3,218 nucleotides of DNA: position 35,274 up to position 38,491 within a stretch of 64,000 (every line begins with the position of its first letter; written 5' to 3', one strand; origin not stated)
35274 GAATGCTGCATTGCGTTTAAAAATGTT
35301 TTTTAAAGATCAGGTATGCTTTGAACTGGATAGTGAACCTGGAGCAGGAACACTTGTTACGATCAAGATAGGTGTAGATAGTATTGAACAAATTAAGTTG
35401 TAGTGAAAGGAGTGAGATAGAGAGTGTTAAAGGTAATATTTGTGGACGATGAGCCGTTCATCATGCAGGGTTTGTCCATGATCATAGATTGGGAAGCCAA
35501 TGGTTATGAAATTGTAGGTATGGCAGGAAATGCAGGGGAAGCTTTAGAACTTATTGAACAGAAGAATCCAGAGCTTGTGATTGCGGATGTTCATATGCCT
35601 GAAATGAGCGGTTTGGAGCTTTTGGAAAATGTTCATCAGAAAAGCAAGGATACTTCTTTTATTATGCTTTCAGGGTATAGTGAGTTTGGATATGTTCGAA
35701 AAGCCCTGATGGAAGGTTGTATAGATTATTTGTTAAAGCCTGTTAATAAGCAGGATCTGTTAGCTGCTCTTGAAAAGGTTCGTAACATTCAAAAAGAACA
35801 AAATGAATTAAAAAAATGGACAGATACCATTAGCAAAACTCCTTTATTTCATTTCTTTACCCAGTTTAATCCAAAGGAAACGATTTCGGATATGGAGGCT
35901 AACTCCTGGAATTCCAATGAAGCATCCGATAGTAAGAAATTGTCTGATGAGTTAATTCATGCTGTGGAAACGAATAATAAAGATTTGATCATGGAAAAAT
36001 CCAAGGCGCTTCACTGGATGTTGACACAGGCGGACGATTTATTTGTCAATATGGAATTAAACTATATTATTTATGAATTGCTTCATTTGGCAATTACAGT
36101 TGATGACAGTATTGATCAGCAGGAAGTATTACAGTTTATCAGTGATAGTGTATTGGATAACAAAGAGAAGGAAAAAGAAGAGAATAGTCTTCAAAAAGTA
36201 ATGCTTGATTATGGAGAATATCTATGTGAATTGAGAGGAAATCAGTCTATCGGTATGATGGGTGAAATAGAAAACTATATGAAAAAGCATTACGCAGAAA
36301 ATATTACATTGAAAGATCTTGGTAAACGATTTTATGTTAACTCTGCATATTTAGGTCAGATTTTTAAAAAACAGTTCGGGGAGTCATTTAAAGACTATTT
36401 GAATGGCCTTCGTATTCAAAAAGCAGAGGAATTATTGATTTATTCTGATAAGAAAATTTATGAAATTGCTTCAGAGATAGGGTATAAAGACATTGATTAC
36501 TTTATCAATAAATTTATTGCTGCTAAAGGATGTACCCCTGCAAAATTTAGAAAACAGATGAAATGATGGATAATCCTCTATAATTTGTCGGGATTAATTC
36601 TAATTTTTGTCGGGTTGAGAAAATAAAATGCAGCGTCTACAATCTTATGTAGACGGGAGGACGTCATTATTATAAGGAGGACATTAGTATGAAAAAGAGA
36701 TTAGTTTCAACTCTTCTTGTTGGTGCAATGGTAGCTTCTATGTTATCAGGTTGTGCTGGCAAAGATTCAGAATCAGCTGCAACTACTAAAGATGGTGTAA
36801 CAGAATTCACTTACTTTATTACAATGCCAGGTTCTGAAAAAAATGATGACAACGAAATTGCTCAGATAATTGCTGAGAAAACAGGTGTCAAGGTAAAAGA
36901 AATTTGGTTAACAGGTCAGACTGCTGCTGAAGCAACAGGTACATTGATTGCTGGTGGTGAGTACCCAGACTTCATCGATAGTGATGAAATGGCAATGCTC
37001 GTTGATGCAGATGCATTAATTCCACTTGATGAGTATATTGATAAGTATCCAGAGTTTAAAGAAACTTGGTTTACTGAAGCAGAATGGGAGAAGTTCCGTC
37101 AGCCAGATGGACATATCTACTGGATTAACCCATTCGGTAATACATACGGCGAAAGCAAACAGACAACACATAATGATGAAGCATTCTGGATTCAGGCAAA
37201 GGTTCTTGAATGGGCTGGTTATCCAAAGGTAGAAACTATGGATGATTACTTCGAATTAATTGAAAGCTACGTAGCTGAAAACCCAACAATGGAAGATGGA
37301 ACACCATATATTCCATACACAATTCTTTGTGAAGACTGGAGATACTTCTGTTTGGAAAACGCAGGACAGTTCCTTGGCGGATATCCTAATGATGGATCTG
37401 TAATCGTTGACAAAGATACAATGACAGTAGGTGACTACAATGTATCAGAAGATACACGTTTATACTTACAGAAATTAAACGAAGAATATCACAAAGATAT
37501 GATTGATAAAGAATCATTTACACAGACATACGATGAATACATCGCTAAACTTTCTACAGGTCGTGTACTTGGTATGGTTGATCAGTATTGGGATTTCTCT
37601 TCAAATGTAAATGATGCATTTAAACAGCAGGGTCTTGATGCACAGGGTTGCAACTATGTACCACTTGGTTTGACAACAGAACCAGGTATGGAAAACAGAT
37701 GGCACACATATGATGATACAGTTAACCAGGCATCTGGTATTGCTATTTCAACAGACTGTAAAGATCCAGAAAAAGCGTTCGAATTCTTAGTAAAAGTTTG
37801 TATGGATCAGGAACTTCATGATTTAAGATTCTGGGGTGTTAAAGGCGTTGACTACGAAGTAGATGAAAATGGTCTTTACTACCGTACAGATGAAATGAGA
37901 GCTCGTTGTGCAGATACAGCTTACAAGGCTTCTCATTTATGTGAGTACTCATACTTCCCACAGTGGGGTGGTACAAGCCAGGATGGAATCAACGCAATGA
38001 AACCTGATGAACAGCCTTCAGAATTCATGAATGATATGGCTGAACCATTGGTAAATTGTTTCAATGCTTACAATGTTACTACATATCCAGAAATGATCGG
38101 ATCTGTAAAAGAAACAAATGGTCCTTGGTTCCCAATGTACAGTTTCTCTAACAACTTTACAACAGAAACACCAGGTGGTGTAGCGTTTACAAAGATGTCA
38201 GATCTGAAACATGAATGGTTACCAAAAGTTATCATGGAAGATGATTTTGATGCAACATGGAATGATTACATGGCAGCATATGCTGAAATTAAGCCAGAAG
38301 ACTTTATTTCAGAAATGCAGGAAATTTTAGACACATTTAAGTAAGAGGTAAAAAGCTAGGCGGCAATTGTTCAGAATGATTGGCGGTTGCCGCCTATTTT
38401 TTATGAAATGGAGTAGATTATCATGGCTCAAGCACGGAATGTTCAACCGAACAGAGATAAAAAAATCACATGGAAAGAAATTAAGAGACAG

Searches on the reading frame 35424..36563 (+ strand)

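Call 92: search_protein_families(library=pfam, proteins=[window:35424-36563:+], max_evalue=0.00001)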
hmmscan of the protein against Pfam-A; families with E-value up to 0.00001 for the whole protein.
window:35424-36563:+ (380 aa): 4 families
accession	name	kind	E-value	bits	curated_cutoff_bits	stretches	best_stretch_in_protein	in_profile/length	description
PF00072.30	Response_reg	-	9.5e-26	90.6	30.2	1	4-116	1-110/111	Response regulator receiver domain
PF12833.13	HTH_18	-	8.1e-19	68.1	33.6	1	301-378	3-80/80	Helix-turn-helix domain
PF00165.29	HTH_AraC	-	4.8e-12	46.1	26.6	1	286-327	1-42/42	Bacterial regulatory helix-turn-helix proteins, AraC family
PF20161.5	VpsR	-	4.4e-06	26.9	23.7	0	23-116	27-120/121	VpsR domain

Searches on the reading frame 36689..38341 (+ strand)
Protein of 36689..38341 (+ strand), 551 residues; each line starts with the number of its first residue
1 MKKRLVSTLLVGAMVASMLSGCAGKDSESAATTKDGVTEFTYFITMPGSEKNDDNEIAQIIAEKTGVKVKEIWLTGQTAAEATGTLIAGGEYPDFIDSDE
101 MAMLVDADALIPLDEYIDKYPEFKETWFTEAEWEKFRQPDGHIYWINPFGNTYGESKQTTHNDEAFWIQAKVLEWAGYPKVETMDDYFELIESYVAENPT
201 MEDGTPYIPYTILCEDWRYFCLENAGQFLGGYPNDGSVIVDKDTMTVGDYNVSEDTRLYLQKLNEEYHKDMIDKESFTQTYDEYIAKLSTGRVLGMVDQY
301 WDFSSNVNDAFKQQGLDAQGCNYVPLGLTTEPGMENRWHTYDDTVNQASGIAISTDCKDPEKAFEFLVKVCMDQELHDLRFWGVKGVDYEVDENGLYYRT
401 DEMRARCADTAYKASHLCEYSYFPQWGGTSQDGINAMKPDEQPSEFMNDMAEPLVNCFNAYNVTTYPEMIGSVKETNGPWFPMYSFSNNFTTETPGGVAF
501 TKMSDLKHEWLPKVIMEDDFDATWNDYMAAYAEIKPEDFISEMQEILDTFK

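Call 92: search_protein_families(library=pfam, proteins=[window:36689-38341:+], max_evalue=0.00001)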
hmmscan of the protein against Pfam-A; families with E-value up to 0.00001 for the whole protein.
window:36689-38341:+ (551 aa): 2 families
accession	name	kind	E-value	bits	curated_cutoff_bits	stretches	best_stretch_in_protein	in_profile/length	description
PF13416.11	SBP_bac_8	-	2.8e-09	37.6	27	1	57-375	2-247/279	Bacterial extracellular solute-binding protein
PF01547.30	SBP_bac_1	-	2e-07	31.7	26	1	59-367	12-297/307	Bacterial extracellular solute-binding protein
